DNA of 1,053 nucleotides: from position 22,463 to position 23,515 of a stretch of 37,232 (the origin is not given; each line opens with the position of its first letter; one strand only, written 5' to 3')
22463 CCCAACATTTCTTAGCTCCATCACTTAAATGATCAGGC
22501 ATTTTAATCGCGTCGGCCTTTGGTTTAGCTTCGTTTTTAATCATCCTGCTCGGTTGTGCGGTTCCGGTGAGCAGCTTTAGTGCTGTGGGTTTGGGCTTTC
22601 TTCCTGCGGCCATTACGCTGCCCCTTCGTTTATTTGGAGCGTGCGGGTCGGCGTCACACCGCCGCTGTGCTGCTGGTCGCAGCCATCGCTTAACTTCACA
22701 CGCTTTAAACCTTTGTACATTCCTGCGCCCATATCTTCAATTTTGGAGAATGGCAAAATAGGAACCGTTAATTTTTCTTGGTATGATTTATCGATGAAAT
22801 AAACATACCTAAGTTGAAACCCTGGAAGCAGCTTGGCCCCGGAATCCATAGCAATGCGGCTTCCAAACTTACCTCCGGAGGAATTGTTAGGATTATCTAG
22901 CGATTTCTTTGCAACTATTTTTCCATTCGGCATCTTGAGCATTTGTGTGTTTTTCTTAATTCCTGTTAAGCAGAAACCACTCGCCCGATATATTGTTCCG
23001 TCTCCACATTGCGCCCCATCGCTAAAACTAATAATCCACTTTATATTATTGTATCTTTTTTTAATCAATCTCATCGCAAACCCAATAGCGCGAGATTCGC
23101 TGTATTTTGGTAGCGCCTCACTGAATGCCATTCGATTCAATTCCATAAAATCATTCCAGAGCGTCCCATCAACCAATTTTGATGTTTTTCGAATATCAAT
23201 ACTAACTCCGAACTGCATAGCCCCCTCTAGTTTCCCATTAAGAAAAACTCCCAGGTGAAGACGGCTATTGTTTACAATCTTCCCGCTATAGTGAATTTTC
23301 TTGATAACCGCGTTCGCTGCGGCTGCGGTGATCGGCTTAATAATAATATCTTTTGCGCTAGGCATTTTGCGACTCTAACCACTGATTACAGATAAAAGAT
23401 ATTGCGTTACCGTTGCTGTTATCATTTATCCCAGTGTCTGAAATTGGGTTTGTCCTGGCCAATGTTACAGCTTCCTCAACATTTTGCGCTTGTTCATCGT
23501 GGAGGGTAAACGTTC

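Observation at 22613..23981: ParB/Srx-domain protein lacking its usual methylase, coupled to a Mom-like GNAT-fold gene directly upstream of terminase: candidate DNA hypermodification module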

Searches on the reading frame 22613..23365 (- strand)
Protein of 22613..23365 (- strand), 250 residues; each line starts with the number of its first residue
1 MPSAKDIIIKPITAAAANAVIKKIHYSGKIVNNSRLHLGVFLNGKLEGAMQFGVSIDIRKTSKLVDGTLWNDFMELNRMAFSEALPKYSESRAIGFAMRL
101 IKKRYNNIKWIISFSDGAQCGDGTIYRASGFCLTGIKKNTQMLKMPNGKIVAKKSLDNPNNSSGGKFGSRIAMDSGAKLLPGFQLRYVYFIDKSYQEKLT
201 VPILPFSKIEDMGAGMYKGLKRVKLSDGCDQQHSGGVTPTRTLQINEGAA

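Call 3: search_protein_families(library=pfam, proteins=[window:22613-23365:-], max_evalue=1)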
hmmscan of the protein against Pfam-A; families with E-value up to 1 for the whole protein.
window:22613-23365:- (250 aa): 2 families
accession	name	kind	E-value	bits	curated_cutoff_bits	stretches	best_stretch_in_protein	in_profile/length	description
PF25680.1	Mom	-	2.1e-52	178.2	27.1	1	7-208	2-202/202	Mom protein family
PF22430.1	Aa-Ago_N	-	0.21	11.7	26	1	101-155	13-64/70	Ago, N-terminal domain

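Call 4: search_protein_families(library=phrogs, proteins=[window:22613-23365:-], max_evalue=0.01)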
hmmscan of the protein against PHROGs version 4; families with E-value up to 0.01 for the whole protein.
window:22613-23365:- (250 aa): 3 families
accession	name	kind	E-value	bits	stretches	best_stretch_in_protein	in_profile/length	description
phrog_1384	-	other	2.2e-47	162.6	1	3-221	17-231/245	Mom-like DNA modification protein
phrog_559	-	DNA, RNA and nucleotide metabolism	0.0025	17.7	1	4-138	423-542/607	HNH endonuclease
phrog_7324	-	unknown function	0.0042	17.4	0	109-167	183-242/333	-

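Call 5: search_protein_families(library=ncbifam, proteins=[window:22613-23365:-], max_evalue=1)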
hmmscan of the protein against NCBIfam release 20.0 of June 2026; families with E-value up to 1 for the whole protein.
window:22613-23365:- (250 aa): 2 families
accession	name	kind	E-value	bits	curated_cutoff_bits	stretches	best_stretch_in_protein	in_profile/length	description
NF045478.1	XF1762_fam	equivalog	0.042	13.7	50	1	9-141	2-121/143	XF1762 family protein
TIGR04557.1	fuse_rel_SoxYZ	equivalog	0.11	11.7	140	1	90-163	72-145/226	quinoprotein dehydrogenase-associated SoxYZ-like carrier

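Call 8: search_dna_similar(query=window:22613-23365:-, collection=phages, mode=protein, max_rows=40, max_evalue=0.001)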
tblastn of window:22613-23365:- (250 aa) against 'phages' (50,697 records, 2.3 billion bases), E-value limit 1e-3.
Records with a match: 109; places in all: 109; records where one place covers at least 80% of the query: 31.
Best place of each record, by identity: <60% 109.
By first word of the organism name: Vibrio 21; Enterococcus 17; Mycobacterium 14; Pseudomonas 7; Aeromonas 7; Bacillus 7; Escherichia 6; Yersinia 5; Methylophilales 4; Porphyromonas 4; and 11 more.
By host as written in the record: - 26; Mycobacterium smegmatis mc2 155 10; Aeromonas salmonicida 5; Pseudomonas aeruginosa 4; Yersinia pestis EV76-CN 4; Methylophilales_sp._H5P1 4; Enterococcus faecalis 4; Corynebacterium vitaeruminis NCIB 9291 4; and 36 more.
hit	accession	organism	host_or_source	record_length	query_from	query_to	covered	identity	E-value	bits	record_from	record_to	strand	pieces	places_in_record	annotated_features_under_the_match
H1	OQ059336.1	Psychrobacter phage vB_PmaS_Y8A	Psychrobacter sp.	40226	1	222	89%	57.7%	1e-78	263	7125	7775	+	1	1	hypothetical protein | ParB/sulfiredoxin domain protein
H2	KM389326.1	Pseudomonas phage F_KK2074sp/Pa1651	-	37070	4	208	82%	32.7%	2e-27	116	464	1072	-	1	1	record has no annotation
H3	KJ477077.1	Pseudomonas phage JD024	Pseudomonas aeruginosa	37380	4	208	82%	32.7%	2e-27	116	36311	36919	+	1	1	hypothetical protein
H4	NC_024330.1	Pseudomonas phage JD024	Pseudomonas aeruginosa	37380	4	208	82%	32.7%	2e-27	116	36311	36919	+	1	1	Mom-like DNA modification protein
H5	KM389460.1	Pseudomonas phage F_MX560sp/Pa1651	-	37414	4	208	82%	32.7%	2e-27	116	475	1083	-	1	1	record has no annotation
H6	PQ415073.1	Pseudomonas phage Baskent_P5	Pseudomonas aeruginosa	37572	4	208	82%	32.7%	2e-27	116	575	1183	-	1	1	DNA modification protein Mup55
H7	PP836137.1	Pseudomonas phage GEC_PNG14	Pseudomonas aeruginosa 573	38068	4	208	82%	32.7%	2e-27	116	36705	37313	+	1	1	hypothetical protein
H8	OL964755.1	Aeromonas phage pAEv1818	Aeromonas sp.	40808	6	211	82%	31.3%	1e-25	110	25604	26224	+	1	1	hypothetical protein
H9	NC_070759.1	Aeromonas phage pAEv1818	Aeromonas sp.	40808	6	211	82%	31.3%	1e-25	110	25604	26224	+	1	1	hypothetical protein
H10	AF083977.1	Escherichia phage Mu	Escherichia sp.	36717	4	208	82%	31.0%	2e-24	107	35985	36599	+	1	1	adenine modification enzyme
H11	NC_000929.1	Escherichia phage Mu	Escherichia coli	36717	4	208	82%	31.0%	2e-24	107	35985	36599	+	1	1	Mom-like DNA modification protein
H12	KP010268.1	Shigella phage SfMu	Shigella flexneri serotype 4a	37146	4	208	82%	31.0%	2e-24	107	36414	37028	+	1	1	Mom protein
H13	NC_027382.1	Shigella phage SfMu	Shigella flexneri serotype 4a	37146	4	208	82%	31.0%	2e-24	107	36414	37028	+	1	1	Mom-like DNA modification protein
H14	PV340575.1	Escherichia phage PhiR68_1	Escherichia coli C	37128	4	208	82%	31.0%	3e-24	106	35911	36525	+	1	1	Mom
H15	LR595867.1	Escherichia virus Mu_3F6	-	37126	4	208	82%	31.0%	4e-24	106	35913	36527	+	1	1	Protein Mom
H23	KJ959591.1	Pseudomonas phage PAN70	Pseudomonas aeruginosa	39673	5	208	82%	30.9%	7e-26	111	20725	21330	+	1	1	putative DNA modification protein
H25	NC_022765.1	Bacillus phage Riggi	Bacillus pumilus BL-8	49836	5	211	83%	29.2%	4e-10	66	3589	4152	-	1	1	Mom-like DNA modification protein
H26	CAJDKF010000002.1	Enterococcus phage vB_EfaS_159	Cabrales cheese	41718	9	205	79%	30.5%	2e-11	69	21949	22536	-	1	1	hypothetical protein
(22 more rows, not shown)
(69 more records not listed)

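Call 10: get_annotated_region(hit=H1, flank=7000)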
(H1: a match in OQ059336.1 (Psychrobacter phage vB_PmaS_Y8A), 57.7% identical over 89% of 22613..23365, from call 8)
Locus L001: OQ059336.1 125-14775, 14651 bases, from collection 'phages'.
description: Psychrobacter phage vB_PmaS_Y8A, complete genome.
organism: Psychrobacter phage vB_PmaS_Y8A (NCBI taxid 3017068)
taxonomy: Viruses; Duplodnaviria; Heunggongvirae; Uroviricota; Caudoviricetes
host: Psychrobacter sp.; source: sewage; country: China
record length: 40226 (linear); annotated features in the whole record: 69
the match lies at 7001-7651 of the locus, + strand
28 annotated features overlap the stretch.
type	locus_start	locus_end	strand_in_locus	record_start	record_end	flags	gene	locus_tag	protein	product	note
CDS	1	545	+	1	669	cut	-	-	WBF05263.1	AntA/AntB antirepressor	-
CDS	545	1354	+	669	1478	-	-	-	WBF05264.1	helix-turn-helix domain protein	-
CDS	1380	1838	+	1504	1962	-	-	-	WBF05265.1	replication protein P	-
CDS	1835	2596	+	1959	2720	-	-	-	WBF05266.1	phosphoadenosine phosphosulfate reductase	-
CDS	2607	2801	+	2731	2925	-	-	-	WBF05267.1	hypothetical protein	-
CDS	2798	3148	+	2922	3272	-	-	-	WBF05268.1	hypothetical protein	-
CDS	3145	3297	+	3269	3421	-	-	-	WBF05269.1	hypothetical protein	-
CDS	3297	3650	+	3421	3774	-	-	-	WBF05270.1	endonuclease I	-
CDS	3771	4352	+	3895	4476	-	-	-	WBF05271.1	hypothetical protein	-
CDS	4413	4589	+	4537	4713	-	-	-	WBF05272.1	hypothetical protein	-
CDS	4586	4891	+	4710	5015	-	-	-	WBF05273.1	dATP/dGTP diphosphohydrolase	-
CDS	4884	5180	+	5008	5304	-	-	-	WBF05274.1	nuclease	Nuclease YbcO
CDS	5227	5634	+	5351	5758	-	-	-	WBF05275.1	NinB protein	-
CDS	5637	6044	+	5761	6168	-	-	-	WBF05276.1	antitermination protein Q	-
CDS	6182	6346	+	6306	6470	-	-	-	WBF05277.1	hypothetical protein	-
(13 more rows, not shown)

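Call 17: get_annotated_region(hit=H11, flank=1500)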
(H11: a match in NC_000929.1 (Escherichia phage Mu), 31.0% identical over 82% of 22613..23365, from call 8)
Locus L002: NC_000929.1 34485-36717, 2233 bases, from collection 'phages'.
description: Enterobacteria phage Mu, complete genome.
organism: Escherichia phage Mu (NCBI taxid 2681603)
taxonomy: Viruses; Duplodnaviria; Heunggongvirae; Uroviricota; Caudoviricetes; Muvirus; Muvirus mu
host: Escherichia coli; source: -; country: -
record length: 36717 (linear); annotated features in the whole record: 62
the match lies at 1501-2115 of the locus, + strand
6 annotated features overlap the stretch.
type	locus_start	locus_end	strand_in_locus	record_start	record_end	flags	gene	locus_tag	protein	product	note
CDS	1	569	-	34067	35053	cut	-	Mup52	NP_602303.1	tail fiber protein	Predicted by GeneMark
misc_feature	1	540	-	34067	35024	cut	-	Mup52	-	-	encodes carboxyl terminal end of tail fiber protein (S') in G(-) phage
misc_feature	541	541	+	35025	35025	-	-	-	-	-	G-segment boundary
CDS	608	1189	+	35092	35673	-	-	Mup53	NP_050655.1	DNA invertase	G-segment invertase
CDS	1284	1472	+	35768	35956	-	-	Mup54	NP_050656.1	gpCom control of modification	translational regulator of Mom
CDS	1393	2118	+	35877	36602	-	-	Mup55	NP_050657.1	Mom-like DNA modification protein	DNA modification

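Call 21: find_homologous_proteins(query=window:22613-23365:-, max_evalue=0.001)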
Query window:22613-23365:- (250 aa): 7975 proteins with E <= 0.001 among 8000 candidates; the best 120 are listed.
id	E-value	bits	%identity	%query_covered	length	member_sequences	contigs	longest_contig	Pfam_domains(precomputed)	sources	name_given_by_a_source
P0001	9.1e-163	558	100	100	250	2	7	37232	PF25680.2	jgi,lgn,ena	-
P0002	3.2e-122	425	76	100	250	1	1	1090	PF25680.2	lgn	-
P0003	3.7e-120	418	78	99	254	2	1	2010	PF25680.2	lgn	-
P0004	8.1e-115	401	74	98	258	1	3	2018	PF25680.2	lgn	-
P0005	9.8e-115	400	75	98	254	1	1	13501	PF25680.2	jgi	jgi:hypothetical protein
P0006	1.6e-113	396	73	98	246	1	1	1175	PF25680.2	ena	-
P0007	4.1e-111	388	74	98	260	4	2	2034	PF25680.2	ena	-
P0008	1.2e-110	387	70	99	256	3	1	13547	PF25680.2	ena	-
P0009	2.0e-110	386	71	99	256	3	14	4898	PF25680.2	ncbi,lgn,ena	-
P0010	1.0e-109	384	70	100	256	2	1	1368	PF25680.2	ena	-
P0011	8.3e-109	381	70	99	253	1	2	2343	PF25680.2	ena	-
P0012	5.5e-108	378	71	99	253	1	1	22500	PF25680.2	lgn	-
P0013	7.5e-107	374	70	99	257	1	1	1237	PF25680.2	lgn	-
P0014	2.6e-106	373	70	100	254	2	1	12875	PF25680.2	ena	-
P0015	2.8e-105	369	75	88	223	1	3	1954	PF25680.2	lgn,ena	-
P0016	2.9e-105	369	75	88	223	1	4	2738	PF25680.2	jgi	-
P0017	3.3e-105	369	67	99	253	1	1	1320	PF25680.2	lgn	-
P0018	3.6e-105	369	71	98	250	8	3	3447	PF25680.2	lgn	-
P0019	8.7e-105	368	66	99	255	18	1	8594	PF25680.2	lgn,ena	-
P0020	1.7e-104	367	71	99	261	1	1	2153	PF25680.2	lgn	-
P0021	2.1e-104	366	69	99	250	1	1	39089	PF25680.2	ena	-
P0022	2.6e-104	366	67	98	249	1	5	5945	PF25680.2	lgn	-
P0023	1.3e-103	364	73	90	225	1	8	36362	PF25680.2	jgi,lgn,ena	-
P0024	2.1e-103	363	68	99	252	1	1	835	PF25680.2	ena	-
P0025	3.1e-103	363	74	91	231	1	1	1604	PF25680.2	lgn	-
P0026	8.0e-103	361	68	98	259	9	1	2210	PF25680.2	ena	-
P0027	8.8e-103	361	67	98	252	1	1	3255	PF25680.2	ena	-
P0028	1.6e-102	360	67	98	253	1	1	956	PF25680.2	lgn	-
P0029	1.7e-102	360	67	99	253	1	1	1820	PF25680.2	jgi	jgi:hypothetical protein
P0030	2.4e-102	360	69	98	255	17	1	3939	PF25680.2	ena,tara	tara:strand:- start:343 stop:1110 length:768 start_codon:yes stop_codon:yes gene_type:complete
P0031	2.5e-102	360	68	98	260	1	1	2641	PF25680.2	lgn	-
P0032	4.1e-102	359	68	98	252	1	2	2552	PF25680.2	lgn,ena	-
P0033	1.4e-101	357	68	99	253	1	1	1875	PF25680.2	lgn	-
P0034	1.5e-101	357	69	98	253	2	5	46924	PF25680.2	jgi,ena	jgi:hypothetical protein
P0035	3.4e-101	356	67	98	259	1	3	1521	PF25680.2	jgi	-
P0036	3.7e-101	356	67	98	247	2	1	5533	PF25680.2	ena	-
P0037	4.7e-101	355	68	99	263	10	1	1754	PF25680.2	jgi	-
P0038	4.8e-101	355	67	98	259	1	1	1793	PF25680.2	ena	-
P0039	5.0e-101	355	67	98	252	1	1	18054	PF25680.2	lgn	-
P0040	6.0e-101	355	67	99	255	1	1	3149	PF25680.2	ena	-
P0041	1.3e-100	354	68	98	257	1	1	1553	PF25680.2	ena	-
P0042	1.7e-100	354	67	98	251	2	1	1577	PF25680.2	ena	-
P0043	3.6e-100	353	66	98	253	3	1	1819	PF25680.2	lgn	-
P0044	4.3e-100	352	68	98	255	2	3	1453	PF25680.2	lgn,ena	-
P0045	2.5e-99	350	65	98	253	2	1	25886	PF25680.2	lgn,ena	-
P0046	4.9e-99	349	70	88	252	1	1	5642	PF25680.2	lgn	-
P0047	6.1e-99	349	67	98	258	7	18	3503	PF25680.2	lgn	-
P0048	6.4e-99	348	59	98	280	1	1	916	PF25680.2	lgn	-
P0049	6.5e-99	348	63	100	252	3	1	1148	PF25680.2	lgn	-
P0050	6.8e-99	348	63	100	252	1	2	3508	PF25680.2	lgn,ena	-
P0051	9.1e-99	348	67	99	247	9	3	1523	PF25680.2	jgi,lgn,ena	jgi:hypothetical protein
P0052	2.5e-98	347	63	98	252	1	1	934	PF25680.2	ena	-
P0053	3.0e-98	346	66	98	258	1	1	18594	PF25680.2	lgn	-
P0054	5.4e-98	345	67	98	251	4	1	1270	PF25680.2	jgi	-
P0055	5.5e-98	345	63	99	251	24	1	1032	PF25680.2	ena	-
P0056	2.6e-97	343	66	98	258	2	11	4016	PF25680.2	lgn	-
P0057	3.0e-97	343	64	98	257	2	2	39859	PF25680.2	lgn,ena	-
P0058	8.6e-97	342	66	98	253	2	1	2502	PF25680.2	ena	-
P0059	2.4e-96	340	61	100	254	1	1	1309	PF25680.2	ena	-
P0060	3.1e-96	340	64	98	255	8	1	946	PF25680.2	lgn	-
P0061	3.3e-96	340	63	98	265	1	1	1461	PF25680.2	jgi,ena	-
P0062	3.6e-96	339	64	98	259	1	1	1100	PF25680.2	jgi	jgi:hypothetical protein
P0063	8.5e-96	338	62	98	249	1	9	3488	PF25680.2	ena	-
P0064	1.5e-95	337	62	99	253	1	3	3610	PF25680.2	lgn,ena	-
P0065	1.5e-95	337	64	99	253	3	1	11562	PF25680.2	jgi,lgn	jgi:hypothetical protein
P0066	1.8e-95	337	62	99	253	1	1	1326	PF25680.2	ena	-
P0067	1.9e-95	337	63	98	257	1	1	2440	PF25680.2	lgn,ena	-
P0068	2.0e-95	337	64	98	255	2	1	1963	PF25680.2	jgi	jgi:hypothetical protein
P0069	2.3e-95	337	64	98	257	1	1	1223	PF25680.2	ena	-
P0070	3.4e-95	336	61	98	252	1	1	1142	PF25680.2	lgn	-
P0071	3.6e-95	336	62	98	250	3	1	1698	PF25680.2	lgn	-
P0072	3.8e-95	336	62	99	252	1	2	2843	PF25680.2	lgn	-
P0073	4.5e-95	336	60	99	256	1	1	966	PF25680.2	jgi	jgi:hypothetical protein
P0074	5.5e-95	336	61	98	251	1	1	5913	PF25680.2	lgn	-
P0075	1.1e-94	335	64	98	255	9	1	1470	PF25680.2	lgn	-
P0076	1.2e-94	334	61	98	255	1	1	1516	PF25680.2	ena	-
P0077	2.3e-94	334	60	100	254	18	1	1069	PF25680.2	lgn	-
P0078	2.3e-94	334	60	100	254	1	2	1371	PF25680.2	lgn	-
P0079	2.8e-94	333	64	98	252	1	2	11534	PF25680.2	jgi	-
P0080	2.8e-94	333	69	92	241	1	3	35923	PF25680.2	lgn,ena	-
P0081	4.9e-94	332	63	98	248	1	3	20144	PF25680.2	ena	-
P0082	5.6e-94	332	62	97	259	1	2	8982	PF25680.2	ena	-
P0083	5.9e-94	332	61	99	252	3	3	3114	PF25680.2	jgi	jgi:hypothetical protein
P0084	6.0e-94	332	62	97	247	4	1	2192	PF25680.2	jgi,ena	-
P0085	6.8e-94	332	60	99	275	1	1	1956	PF25680.2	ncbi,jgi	jgi:hypothetical protein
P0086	7.2e-94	332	62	99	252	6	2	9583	PF25680.2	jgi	-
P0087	7.3e-94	332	61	99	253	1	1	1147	PF25680.2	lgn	-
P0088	7.6e-94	332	62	98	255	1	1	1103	PF25680.2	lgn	-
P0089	1.2e-93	331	61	99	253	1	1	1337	PF25680.2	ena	-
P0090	1.2e-93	331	62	98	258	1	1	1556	PF25680.2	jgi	jgi:hypothetical protein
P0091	1.3e-93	331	62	97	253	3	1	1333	PF25680.2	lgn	-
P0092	1.6e-93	331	61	99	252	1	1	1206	PF25680.2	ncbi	-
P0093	1.8e-93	331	62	98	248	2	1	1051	PF25680.2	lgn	-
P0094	2.0e-93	331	62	96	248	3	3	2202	PF25680.2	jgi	-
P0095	2.2e-93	330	61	98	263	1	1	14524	PF25680.2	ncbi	-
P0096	2.8e-93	330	65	90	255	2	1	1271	PF25680.2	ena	-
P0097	3.1e-93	330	61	99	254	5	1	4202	PF25680.2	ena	-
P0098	3.7e-93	330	61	97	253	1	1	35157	PF25680.2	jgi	jgi:hypothetical protein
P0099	3.8e-93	330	61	99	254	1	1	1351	PF25680.2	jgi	jgi:hypothetical protein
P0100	3.8e-93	330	60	98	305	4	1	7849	PF25680.2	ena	-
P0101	4.2e-93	329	58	98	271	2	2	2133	PF25680.2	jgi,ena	jgi:hypothetical protein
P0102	5.2e-93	329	62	98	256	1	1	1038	PF25680.2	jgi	jgi:hypothetical protein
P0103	2.3e-92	327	61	99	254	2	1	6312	PF25680.2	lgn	-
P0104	3.2e-92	327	61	96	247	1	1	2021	PF25680.2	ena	-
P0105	3.4e-92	326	59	98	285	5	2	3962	PF25680.2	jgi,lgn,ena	-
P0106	3.9e-92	326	62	98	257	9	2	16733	PF25680.2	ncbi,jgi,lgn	jgi:hypothetical protein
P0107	4.2e-92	326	63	98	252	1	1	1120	PF25680.2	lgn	-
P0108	5.6e-92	326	62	98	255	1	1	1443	PF25680.2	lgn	-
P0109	5.7e-92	326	64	90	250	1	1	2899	PF25680.2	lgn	-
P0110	6.2e-92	326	62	97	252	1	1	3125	PF25680.2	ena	-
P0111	6.5e-92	326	63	98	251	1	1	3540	PF25680.2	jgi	jgi:hypothetical protein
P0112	6.7e-92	326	59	97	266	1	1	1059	PF25680.2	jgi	jgi:hypothetical protein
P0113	7.7e-92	325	60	99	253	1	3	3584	PF25680.2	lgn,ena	-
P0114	7.9e-92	325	60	97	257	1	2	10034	PF25680.2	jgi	jgi:hypothetical protein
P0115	8.2e-92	325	57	99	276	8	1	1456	PF25680.2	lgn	-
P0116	9.8e-92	325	62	97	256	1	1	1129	PF25680.2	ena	-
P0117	1.1e-91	325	62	99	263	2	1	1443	PF25680.2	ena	-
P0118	1.2e-91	325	59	99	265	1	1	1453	PF25680.2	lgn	-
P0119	1.5e-91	324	65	94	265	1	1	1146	PF25680.2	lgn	-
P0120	1.6e-91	324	60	96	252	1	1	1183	PF25680.2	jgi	-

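Call 22: find_related_loci(query=window:22613-23365:-, collection=viral_contigs, flank=6000)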
Query window:22613-23365:- (250 aa) in viral_contigs; peptide patterns used: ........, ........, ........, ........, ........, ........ (x = any residue, [..] = any of these).
23 stretches matched a pattern; 8 encode a relative of the query (tblastn E <= 1e-3); 8 distinct loci.
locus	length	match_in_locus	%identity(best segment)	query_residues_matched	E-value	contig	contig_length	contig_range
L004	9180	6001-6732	75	1-244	2e-122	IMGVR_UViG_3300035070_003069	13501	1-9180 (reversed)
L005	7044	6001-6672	73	1-224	6e-111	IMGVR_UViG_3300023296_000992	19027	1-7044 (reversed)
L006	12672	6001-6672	73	1-224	6e-111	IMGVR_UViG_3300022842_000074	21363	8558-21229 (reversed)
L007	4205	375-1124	62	3-249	5e-105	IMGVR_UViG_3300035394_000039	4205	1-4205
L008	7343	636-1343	54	1-222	2e-81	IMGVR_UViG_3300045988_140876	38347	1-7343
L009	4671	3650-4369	53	1-226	4e-81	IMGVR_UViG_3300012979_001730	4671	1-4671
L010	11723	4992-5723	53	3-245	6e-80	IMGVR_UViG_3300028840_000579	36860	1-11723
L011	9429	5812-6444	59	3-221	1e-77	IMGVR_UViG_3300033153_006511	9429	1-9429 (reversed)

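Call 23: find_encoding_contigs(protein=P0001, flank=10000, max_places=6)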
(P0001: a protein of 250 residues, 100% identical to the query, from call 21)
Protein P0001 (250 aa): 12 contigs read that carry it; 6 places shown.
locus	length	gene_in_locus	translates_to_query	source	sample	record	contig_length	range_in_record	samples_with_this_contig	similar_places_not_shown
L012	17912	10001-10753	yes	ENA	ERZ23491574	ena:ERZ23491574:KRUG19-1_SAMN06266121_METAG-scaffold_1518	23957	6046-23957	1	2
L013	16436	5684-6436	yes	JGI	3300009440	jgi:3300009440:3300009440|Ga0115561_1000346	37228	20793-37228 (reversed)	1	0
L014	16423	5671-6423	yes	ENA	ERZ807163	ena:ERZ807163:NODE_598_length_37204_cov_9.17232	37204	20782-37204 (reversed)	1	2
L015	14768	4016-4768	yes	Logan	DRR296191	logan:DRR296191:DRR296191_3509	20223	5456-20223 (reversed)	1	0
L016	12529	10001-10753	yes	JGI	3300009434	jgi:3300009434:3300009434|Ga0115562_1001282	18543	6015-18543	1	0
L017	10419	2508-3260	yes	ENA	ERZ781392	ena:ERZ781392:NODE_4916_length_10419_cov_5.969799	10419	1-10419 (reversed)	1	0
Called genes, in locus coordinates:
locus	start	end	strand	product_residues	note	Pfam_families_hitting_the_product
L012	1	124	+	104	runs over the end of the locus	-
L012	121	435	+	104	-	-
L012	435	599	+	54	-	-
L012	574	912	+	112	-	-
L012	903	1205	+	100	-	-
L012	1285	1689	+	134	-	-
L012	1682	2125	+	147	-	-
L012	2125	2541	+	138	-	PF05766:NinG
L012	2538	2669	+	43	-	-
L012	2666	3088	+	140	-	-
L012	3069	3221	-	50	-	-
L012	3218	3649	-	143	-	-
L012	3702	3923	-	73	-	-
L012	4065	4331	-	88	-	-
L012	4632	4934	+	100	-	-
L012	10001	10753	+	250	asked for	PF25680:Mom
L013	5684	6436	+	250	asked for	PF25680:Mom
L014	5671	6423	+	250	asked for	PF25680:Mom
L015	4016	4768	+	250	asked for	PF25680:Mom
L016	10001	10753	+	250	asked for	PF25680:Mom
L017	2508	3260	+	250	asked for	PF25680:Mom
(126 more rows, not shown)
